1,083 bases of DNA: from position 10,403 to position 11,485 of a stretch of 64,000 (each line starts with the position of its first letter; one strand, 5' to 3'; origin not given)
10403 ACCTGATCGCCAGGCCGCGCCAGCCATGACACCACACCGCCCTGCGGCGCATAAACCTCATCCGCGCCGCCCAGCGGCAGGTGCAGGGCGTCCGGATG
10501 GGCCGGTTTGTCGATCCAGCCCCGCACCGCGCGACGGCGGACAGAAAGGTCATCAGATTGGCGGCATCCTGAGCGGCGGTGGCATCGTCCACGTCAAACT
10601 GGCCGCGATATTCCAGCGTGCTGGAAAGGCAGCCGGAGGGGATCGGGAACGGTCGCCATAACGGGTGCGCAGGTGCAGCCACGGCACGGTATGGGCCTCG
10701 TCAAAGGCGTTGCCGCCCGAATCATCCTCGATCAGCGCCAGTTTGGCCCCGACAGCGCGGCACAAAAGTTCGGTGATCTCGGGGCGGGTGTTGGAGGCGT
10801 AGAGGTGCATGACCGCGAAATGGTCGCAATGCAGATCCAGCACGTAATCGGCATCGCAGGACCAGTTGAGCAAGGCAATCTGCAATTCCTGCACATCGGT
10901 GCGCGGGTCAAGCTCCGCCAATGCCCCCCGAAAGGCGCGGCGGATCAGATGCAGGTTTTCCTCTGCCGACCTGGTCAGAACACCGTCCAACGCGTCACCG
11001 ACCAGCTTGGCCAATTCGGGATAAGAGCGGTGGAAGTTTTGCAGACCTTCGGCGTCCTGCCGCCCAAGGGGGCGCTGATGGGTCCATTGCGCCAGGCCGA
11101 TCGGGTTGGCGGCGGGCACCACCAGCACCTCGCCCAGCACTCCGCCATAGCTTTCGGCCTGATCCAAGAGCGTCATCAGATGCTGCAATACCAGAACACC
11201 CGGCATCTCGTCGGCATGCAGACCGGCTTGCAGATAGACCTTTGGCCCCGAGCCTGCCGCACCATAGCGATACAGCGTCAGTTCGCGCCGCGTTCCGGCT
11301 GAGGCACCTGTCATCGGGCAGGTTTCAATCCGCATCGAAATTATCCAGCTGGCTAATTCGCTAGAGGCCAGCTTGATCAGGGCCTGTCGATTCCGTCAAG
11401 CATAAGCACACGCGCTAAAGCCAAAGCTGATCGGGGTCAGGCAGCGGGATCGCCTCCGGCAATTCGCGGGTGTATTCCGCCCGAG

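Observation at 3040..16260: A 13-kb block of two peptide-uptake loci is almost entirely pseudogenised while the flanking genes are intact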

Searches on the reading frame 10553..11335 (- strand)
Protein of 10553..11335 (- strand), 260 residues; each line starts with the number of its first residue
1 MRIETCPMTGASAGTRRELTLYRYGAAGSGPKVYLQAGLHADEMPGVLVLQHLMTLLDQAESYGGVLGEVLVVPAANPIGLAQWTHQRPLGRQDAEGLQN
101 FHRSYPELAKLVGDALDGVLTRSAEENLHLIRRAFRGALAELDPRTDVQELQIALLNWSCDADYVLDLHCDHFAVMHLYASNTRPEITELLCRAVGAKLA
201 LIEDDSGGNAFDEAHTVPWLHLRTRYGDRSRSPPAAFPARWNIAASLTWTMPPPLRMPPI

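Call 5: find_related_loci(query=window:10652-11335:-, collection=genome_contigs, flank=10000)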
Query seq(228 aa) (228 aa) in genome_contigs; peptide patterns used: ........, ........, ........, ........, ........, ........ (x = any residue, [..] = any of these).
176 stretches matched a pattern; 88 encode a relative of the query (tblastn E <= 1e-3); the best 80 are kept; 80 distinct loci.
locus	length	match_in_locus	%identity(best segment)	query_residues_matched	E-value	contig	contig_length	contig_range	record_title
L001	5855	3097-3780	89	1-228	1e-137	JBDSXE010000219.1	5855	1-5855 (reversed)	MAG: Paracoccaceae bacterium isolate cluster1_bin.644 k127_5774381, whole genome shotgun sequence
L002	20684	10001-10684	89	1-228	3e-137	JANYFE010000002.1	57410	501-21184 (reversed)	MAG: Rhodobacterales bacterium isolate 338R_metabinner_9 338R_k141_1165, whole genome shotgun sequence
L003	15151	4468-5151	77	1-228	2e-118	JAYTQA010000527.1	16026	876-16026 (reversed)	MAG: bacterium isolate GFS_4523 GFS_4523_526, whole genome shotgun sequence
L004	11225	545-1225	76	1-228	1e-116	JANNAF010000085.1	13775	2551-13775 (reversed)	MAG: Rhodobacterales bacterium isolate OTE_78_metabat_510 OTE_78_k141_4198723, whole genome shotgun sequence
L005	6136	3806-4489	76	1-228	5e-115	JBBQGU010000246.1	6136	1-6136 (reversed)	MAG: Rhodobacterales bacterium isolate Co_metawrap_943 Cmw_943_k141_24867749_length_6136_cov_8.0000, whole genome shotgu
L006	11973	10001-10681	74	1-227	3e-114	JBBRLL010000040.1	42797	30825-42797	MAG: Rhodobacterales bacterium isolate La1_maxbin2.026 LA1C_X2.026_k141_1346171L_42797_cov_21.4115, whole genome shotgun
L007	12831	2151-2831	74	1-227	3e-113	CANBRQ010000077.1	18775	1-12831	MAG: Rhodobacteraceae bacterium isolate JR-DAM-100519-181 genome assembly, contig: JR-DAM-100519-C4252, whole genome sho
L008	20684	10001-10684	73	1-228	7e-113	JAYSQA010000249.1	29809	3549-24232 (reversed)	MAG: Rhodobacterales bacterium isolate GFS_11617 GFS_11617_248, whole genome shotgun sequence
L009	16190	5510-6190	74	1-227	1e-112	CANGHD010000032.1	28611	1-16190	MAG: Rhodobacteraceae bacterium isolate Jr-25may17-125 genome assembly, contig: Jr-25may17-C1636, whole genome shotgun s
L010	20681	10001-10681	73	1-227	3e-112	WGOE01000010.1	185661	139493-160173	MAG: bacterium isolate RI_272 c_000000049794, whole genome shotgun sequence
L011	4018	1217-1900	71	1-228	5e-107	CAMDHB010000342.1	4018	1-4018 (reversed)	MAG: Pseudorhodobacter antarcticus isolate MiH-16apr19-273 genome assembly, contig: MiH-16apr19-C62107, whole genome sho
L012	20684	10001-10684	74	1-228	2e-105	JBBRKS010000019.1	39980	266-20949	MAG: Rhodobacterales bacterium isolate La1_concoct.067 LA1C_C.067_k141_1350459L_39980_cov_11.0000, whole genome shotgun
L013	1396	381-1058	71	1-226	3e-113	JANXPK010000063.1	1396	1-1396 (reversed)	MAG: Rhodobacterales bacterium isolate GL140_2_concoct_42 GL140_2_k141_379102, whole genome shotgun sequence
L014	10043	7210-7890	73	1-227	5e-104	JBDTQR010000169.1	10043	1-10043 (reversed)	MAG: bacterium isolate cluster3_bin.227 NODE_30876_length_10043_cov_6.552763, whole genome shotgun sequence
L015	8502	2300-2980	71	1-227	2e-103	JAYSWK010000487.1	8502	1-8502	MAG: Rhodobacterales bacterium isolate GFS_12943 GFS_12943_486, whole genome shotgun sequence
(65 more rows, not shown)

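Call 15: find_encoding_contigs(protein=window:10553-11335:-, flank=10000, max_places=10)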
Protein window:10553-11335:- (260 aa): 3 contigs read that carry it; 2 places shown.
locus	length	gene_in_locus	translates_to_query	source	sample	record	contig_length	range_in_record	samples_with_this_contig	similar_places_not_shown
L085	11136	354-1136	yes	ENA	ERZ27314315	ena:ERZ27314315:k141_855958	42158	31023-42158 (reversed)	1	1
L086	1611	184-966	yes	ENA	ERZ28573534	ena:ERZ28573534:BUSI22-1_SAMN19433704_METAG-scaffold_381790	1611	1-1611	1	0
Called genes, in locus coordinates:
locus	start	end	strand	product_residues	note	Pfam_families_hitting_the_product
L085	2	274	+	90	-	?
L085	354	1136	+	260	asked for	PF24827:AstE_AspA_cat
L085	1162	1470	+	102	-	PF25919:BSH_CusB (faint)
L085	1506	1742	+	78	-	-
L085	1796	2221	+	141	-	PF00496:SBP_bac_5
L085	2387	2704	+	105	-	PF00496:SBP_bac_5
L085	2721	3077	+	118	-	-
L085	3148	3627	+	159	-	-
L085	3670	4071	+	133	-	PF00528:BPD_transp_1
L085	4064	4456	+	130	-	PF12911:OppC_N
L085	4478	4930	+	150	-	PF00528:BPD_transp_1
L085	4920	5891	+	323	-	PF00005:ABC_tran, PF13304:AAA_21 (weak), PF08352:oligo_HPY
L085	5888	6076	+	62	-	PF00005:ABC_tran (weak)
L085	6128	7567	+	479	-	PF00005:ABC_tran, PF08352:oligo_HPY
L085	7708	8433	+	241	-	PF02129:Peptidase_S15 (weak), PF00326:Peptidase_S9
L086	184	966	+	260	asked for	PF24827:AstE_AspA_cat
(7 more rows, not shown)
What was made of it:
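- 10222..11335 (-): AstE/AspA-family (succinylglutamate desuccinylase/aspartoacylase-like) hydrolase pseudogene: 1-nt deletions at ~10648 and ~10532. The 260-aa fragment is found on three other contigs (call 15).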

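Call 40: search_protein_families(library=ncbifam, proteins=[L002:724-2277:-, L002:2277-3749:-, L002:3216-4784:+, L002:4788-6329:+, L002:10001-11119:+, L002:10959-12734:+, L002:16517-18307:+, L002:18304-19596:+, L002:6409-7419:+, L002:8260-9126:+], max_evalue=0.00001)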
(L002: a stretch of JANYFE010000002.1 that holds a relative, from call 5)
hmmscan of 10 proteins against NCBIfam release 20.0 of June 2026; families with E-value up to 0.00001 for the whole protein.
L002:724-2277:- (517 aa): 9 families
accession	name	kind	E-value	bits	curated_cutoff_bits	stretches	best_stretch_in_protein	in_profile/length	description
NF045689.1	BCarotKetCrtO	equivalog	3.5e-41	141.4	1000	2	186-513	197-533/563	beta-carotene ketolase CrtO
TIGR02734.1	crtI_fam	subfamily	6.3e-20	71.3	238.1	1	5-505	2-476/504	phytoene desaturase family protein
NF045637.1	carotdesatCrtDProt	equivalog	9.7e-17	60.7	580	1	5-291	2-280/485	1-hydroxycarotenoid 3,4-desaturase CrtD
NF058655.1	CrtID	equivalog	2.7e-16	59.5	640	0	359-503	338-467/478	bifunctional phytoene desaturase/3,4-desaturase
TIGR02730.1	carot_isom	equivalog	6.1e-13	48.4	586.9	1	223-428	219-405/493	carotenoid isomerase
NF005560.0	PRK07233.1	equivalog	2.4e-09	36.6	252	0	228-289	194-254/435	hypothetical protein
NF042421.1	hydcarot_desat_CrtD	equivalog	1.1e-08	34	500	0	358-503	338-469/487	1-hydroxycarotenoid 3,4-desaturase CrtD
TIGR02733.1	desat_CrtD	equivalog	1.2e-07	30.8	549.7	0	4-56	4-54/492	C-3',4' desaturase CrtD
NF006130.0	PRK08274.1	equivalog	3.6e-07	29.4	369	0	196-317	102-221/467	FAD-dependent tricarballylate dehydrogenase TcuA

L002:2277-3749:- (490 aa): 0 families

L002:3216-4784:+ (522 aa): 9 families
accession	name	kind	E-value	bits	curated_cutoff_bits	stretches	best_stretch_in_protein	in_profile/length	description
NF045689.1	BCarotKetCrtO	equivalog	2e-58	198.3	1000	1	4-517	3-533/563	beta-carotene ketolase CrtO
TIGR02734.1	crtI_fam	subfamily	1.3e-36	126.4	238.1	1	7-507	1-474/504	phytoene desaturase family protein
NF045637.1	carotdesatCrtDProt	equivalog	4.2e-18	65.1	580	1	8-298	2-282/485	1-hydroxycarotenoid 3,4-desaturase CrtD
TIGR02730.1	carot_isom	equivalog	1.9e-16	60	586.9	1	5-507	1-474/493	carotenoid isomerase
NF058655.1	CrtID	equivalog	3.1e-14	52.7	640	1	8-507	2-467/478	bifunctional phytoene desaturase/3,4-desaturase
NF005560.0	PRK07233.1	equivalog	5.9e-12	45.1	252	1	233-314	195-274/435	hypothetical protein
TIGR02733.1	desat_CrtD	equivalog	1.3e-09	37.3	549.7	0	233-508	228-475/492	C-3',4' desaturase CrtD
TIGR03467.1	HpnE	equivalog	8.3e-09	35.3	283.05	0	8-43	2-37/430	hydroxysqualene dehydroxylase HpnE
NF006130.0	PRK08274.1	equivalog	8.5e-07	28.1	369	0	4-41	5-44/467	FAD-dependent tricarballylate dehydrogenase TcuA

L002:4788-6329:+ (513 aa): 11 families
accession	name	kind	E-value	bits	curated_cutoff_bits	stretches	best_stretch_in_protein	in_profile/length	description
NF045468.1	Opp5A_nikA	equivalog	2.4e-40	138.5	600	1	71-401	44-374/488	nickel ABC transporter substrate-binding protein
NF045467.1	Opp4A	equivalog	9.9e-37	126.4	650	1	71-485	66-528/556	oligopeptide ABC transporter substrate-binding protein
TIGR02294.1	nickel_nikA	equivalog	8.4e-33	113.6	393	1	59-482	23-470/501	nickel ABC transporter substrate-binding protein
NF043070.1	DppA_dipep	equivalog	1.8e-27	96.1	1005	1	85-477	75-498/535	dipeptide ABC transporter periplasmic-binding protein DppA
NF011942.0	PRK15413.1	equivalog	6.3e-27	94.4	594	1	12-353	6-344/512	glutathione ABC transporter substrate-binding protein GsiB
TIGR04028.1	SBP_KPN_01854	hypoth_equivalog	1.3e-20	73.4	468.5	1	66-398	25-385/509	TIGR04028 family ABC transporter substrate-binding protein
NF047575.1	opine_bind_CntA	exception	3e-20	72.3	800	1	86-235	79-230/535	staphylopine-dependent metal ABC transporter substrate-binding lipoprotein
NF011684.0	PRK15104.1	equivalog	1.7e-17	63.3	947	1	68-488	66-514/543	oligopeptide ABC transporter substrate-binding protein OppA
NF011689.0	PRK15109.1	equivalog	2.7e-14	52.7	560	1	189-424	206-444/547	ABC transporter substrate-binding protein SapA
NF007287.0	PRK09755.1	equivalog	2e-09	36.8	1098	0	70-139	62-131/535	ABC transporter substrate-binding protein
NF010149.0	PRK13626.1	equivalog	1.7e-06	27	476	1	103-239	182-308/552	HTH-type transcriptional regulator SgrR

L002:10001-11119:+ (372 aa): 1 family
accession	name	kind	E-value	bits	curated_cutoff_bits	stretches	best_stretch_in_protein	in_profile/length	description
TIGR02994.1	ectoine_eutE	equivalog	1.2e-06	27.7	402.7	0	27-107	44-114/325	N(2)-acetyl-L-2,4-diaminobutanoate deacetylase DoeB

L002:10959-12734:+ (591 aa): 11 families
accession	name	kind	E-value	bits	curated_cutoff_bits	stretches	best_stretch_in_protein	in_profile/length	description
NF011684.0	PRK15104.1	equivalog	4.8e-87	292.9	947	1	87-577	38-526/543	oligopeptide ABC transporter substrate-binding protein OppA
NF007287.0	PRK09755.1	equivalog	2.4e-71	241.2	1098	1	96-576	41-517/535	ABC transporter substrate-binding protein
NF011942.0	PRK15413.1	equivalog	1.4e-26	93.3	594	1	70-392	9-310/512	glutathione ABC transporter substrate-binding protein GsiB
NF045467.1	Opp4A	equivalog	4.8e-26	91.1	650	1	114-392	62-344/556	oligopeptide ABC transporter substrate-binding protein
NF045468.1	Opp5A_nikA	equivalog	4e-24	85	600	1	265-433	159-320/488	nickel ABC transporter substrate-binding protein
TIGR02294.1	nickel_nikA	equivalog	5.5e-23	81.3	393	2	98-164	16-81/501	nickel ABC transporter substrate-binding protein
NF043070.1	DppA_dipep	equivalog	3.8e-20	72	1005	1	99-529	40-470/535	dipeptide ABC transporter periplasmic-binding protein DppA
NF011689.0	PRK15109.1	equivalog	1.7e-15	56.7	560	1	119-560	66-508/547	ABC transporter substrate-binding protein SapA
NF043077.1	MMSYN1_0169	equivalog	2.7e-12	46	650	1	260-319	313-374/896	oligopeptide ABC transporter substrate-binding protein OppA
NF047575.1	opine_bind_CntA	exception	1.3e-10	40.5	800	1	115-164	62-110/535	staphylopine-dependent metal ABC transporter substrate-binding lipoprotein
TIGR04028.1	SBP_KPN_01854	hypoth_equivalog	4.1e-07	28.9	468.5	1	129-380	42-285/509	TIGR04028 family ABC transporter substrate-binding protein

L002:16517-18307:+ (596 aa): 4 families
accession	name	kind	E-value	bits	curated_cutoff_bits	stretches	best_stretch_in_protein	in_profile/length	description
NF053518.1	DipepPtdsDpp5Prph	equivalog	1.1e-25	90.3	900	1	342-576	399-639/655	dipeptidyl-peptidase Dpp5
NF033523.0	lasso_peptidase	equivalog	2e-08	33.4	400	0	416-568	464-614/638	Atxe2 family lasso peptide isopeptidase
TIGR02800.1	propeller_TolB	equivalog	8.9e-07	28.2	343.15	1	117-229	199-301/418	Tol-Pal system beta propeller repeat protein TolB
NF050058.1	e_dPHAscl_type1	hypoth_equivalog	2.1e-06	27.4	150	1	395-553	54-206/276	extracellular catalytic domain type 1 short-chain-length polyhydroxyalkanoate depolymerase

L002:18304-19596:+ (430 aa): 0 families

L002:6409-7419:+ (336 aa): 12 families
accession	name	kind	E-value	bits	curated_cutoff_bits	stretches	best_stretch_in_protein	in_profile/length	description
NF045470.1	Opp2B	equivalog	4.9e-71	239.4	350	1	10-334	1-300/300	nickel ABC transporter permease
NF008161.0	PRK10914.1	equivalog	5.7e-58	196.7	590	1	4-335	2-337/339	dipeptide ABC transporter permease DppB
NF045472.1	Opp4B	equivalog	4.7e-55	187.1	450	1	4-334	2-319/319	oligopeptide ABC transporter permease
TIGR02789.1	nickel_nikB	equivalog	7.4e-55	186.5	447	2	200-334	173-307/314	nickel ABC transporter permease subunit NikB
NF007677.0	PRK10352.1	equivalog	3.4e-54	184.1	433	2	195-335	168-308/314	nickel ABC transporter permease subunit NikB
NF045469.1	Opp1B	equivalog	8.6e-54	183.1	380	2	200-334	174-307/307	nickel/cobalt ABC transporter permease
NF011661.0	PRK15081.1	equivalog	4.3e-52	177.5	463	2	198-335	168-305/306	glutathione ABC transporter permease GsiC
NF045471.1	Opp3B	equivalog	1e-48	166.3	480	2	198-334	167-303/308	oligopeptide ABC transporter permease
NF007008.0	PRK09471.1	equivalog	4.4e-40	138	388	2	200-334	171-305/306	oligopeptide ABC transporter permease OppB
NF011690.0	PRK15110.1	equivalog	2.9e-33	115.7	432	1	62-334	39-313/321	putrescine export ABC transporter permease SapB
NF011712.0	PRK15133.1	subfamily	4.1e-25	88.5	445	1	50-333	86-359/364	microcin C ABC transporter permease YejB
NF043081.1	MMSYN1_0165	equivalog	2.3e-13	49.9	350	1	87-333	165-384/388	oligopeptide ABC transporter permease OppB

L002:8260-9126:+ (288 aa): 180 families (the best 25 are shown)
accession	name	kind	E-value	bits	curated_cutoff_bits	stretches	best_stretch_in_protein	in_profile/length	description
NF008246.0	PRK11022.1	equivalog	3.1e-66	223.7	541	1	1-271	1-274/326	dipeptide ABC transporter ATP-binding protein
TIGR02770.1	nickel_nikD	equivalog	1.5e-65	220.8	318.7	1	20-253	2-228/230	nickel import ATP-binding protein NikD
NF043079.1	MMSYN1_0167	equivalog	2.6e-64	218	740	2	85-264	305-484/561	oligopeptide ABC transporter ATP-binding protein OppD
NF047576.1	opine_ATP_CntF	equivalog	7.6e-62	208.9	385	1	3-254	2-253/264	staphylopine uptake ABC transporter ATP-binding protein CntF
NF007010.1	PRK09473.1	subfamily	3.7e-61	206.6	575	1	4-269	2-269/318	oligopeptide ABC transporter ATP-binding protein OppD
NF047578.1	opine_ATP_CntD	equivalog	8.3e-61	205.5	380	1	3-255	2-254/266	staphylopine uptake ABC transporter ATP-binding protein CntD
NF011713.0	PRK15134.1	equivalog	8.2e-59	199.6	834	1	2-258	4-264/529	microcin C ABC transporter ATP-binding protein YejF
NF007613.0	PRK10261.1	equivalog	1.5e-58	198.7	1077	1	4-261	13-279/623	glutathione ABC transporter ATP-binding protein GsiA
NF011674.0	PRK15093.1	equivalog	1.5e-58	198.5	627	1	1-259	1-267/330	putrescine export ABC transporter ATP-binding protein SapD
NF008453.0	PRK11308.1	subfamily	4.8e-51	174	408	1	18-258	36-269/334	dipeptide ABC transporter ATP-binding protein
NF043078.1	MMSYN1_0168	equivalog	1.5e-48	165.9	800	2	143-260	486-602/649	oligopeptide ABC transporter ATP-binding protein OppF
NF011659.0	PRK15079.1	equivalog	4.8e-48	163.6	540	1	20-262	40-275/334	murein tripeptide/oligopeptide ABC transporter ATP binding protein OppF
TIGR02769.1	nickel_nikE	equivalog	6.6e-46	156.9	332.55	1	14-253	21-252/265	nickel import ATP-binding protein NikE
NF007739.0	PRK10419.1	subfamily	1.6e-43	149.1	354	1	15-253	23-253/268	nickel ABC transporter ATP-binding protein NikE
NF043071.1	DppF_dipep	equivalog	1.2e-42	146.5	660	1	19-258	38-270/331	dipeptide ABC transporter ATP-binding subunit DppF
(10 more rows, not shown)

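Call 41: search_protein_families(library=pfam, proteins=[L002:724-2277:-, L002:2277-3749:-, L002:3216-4784:+, L002:4788-6329:+, L002:10001-11119:+, L002:10959-12734:+, L002:16517-18307:+, L002:18304-19596:+, L002:9119-9919:+, L002:15524-16516:+], max_evalue=0.00001)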
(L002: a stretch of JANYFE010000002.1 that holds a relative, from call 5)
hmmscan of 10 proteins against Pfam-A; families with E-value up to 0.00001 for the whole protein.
L002:724-2277:- (517 aa): 2 families
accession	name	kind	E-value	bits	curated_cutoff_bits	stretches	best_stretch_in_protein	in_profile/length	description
PF13450.12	NAD_binding_8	-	2.8e-10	40.7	21.9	1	6-61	1-54/68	NAD(P)-binding Rossmann-like domain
PF01593.30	Amino_oxidase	-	1.2e-07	31.8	19.8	0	212-345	183-301/443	Flavin containing amine oxidoreductase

L002:2277-3749:- (490 aa): 1 family
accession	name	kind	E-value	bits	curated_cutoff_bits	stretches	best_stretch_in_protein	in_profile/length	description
PF04199.19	Cyclase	-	1.8e-30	106.5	23.1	1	249-426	1-142/142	Putative cyclase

L002:3216-4784:+ (522 aa): 3 families
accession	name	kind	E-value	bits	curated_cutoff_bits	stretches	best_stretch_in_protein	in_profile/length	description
PF01593.30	Amino_oxidase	-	2.4e-11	44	19.8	1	17-334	4-297/443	Flavin containing amine oxidoreductase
PF01266.30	DAO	-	8.1e-08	32.6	27.9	0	7-44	2-40/353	FAD dependent oxidoreductase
PF13450.12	NAD_binding_8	-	1.5e-07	32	21.9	1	10-65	2-55/68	NAD(P)-binding Rossmann-like domain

L002:4788-6329:+ (513 aa): 1 family
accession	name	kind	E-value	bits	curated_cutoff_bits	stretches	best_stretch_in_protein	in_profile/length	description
PF00496.27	SBP_bac_5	-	3.1e-72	244.1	32.4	1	83-428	1-357/368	Bacterial extracellular solute-binding proteins, family 5 Middle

L002:10001-11119:+ (372 aa): 1 family
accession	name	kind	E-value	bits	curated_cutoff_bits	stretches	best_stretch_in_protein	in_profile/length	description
PF24827.1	AstE_AspA_cat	-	5.2e-16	59.2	25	1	30-186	2-121/192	Succinylglutamate desuccinylase/Aspartoacylase catalytic domain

L002:10959-12734:+ (591 aa): 1 family
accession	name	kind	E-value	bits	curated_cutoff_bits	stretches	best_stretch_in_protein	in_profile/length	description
PF00496.27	SBP_bac_5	-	2.1e-73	248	32.4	1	130-509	1-361/368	Bacterial extracellular solute-binding proteins, family 5 Middle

L002:16517-18307:+ (596 aa): 4 families
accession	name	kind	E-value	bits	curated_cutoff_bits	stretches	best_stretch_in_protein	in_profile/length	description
PF00326.27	Peptidase_S9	-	1.9e-35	122.7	22.6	1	387-592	8-211/213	Prolyl oligopeptidase family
PF02129.25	Peptidase_S15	-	1.3e-06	28.7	23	0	377-480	46-131/262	X-Pro dipeptidyl-peptidase (S15 family)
PF20434.5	BD-FAE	-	4.6e-06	26.7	26.8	0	366-545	15-209/215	BD-FAE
PF00561.26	Abhydrolase_1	-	6.2e-06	26.5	25.8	0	440-541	65-164/245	alpha/beta hydrolase fold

L002:18304-19596:+ (430 aa): 1 family
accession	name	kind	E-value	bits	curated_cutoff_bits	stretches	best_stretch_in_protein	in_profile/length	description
PF20254.3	DMFA2_C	-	1.3e-62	212.9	27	1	85-417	33-321/374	N,N-dimethylformamidase beta subunit-like, C-terminal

L002:9119-9919:+ (266 aa): 1 family
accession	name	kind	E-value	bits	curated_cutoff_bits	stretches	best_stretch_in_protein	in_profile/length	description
PF00005.33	ABC_tran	-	7.5e-32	111.2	25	1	32-179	1-135/137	ABC transporter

L002:15524-16516:+ (330 aa): 3 families
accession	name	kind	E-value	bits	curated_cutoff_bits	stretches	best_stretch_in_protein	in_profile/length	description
PF00005.33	ABC_tran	-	8.1e-32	111.1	25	1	38-189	2-136/137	ABC transporter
PF08352.17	oligo_HPY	-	1.5e-18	67.4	27.1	1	241-308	1-65/65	Oligopeptide/dipeptide transporter, C-terminal region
PF13304.12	AAA_21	-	2.8e-06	28.1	27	0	157-225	233-303/304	AAA domain, putative AbiEii toxin, Type IV TA system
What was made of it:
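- On Opp/Dpp-type ABC importer: Pfam and NCBIfam on the L002 orthologues and precomputed Pfam on the window fragments (calls 15, 40, 41).
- Closest known: Opp/Dpp. Same: The ATPases of the AstE-linked system also carry the oligo_HPY C-terminal domain (calls 15, 40, 41).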
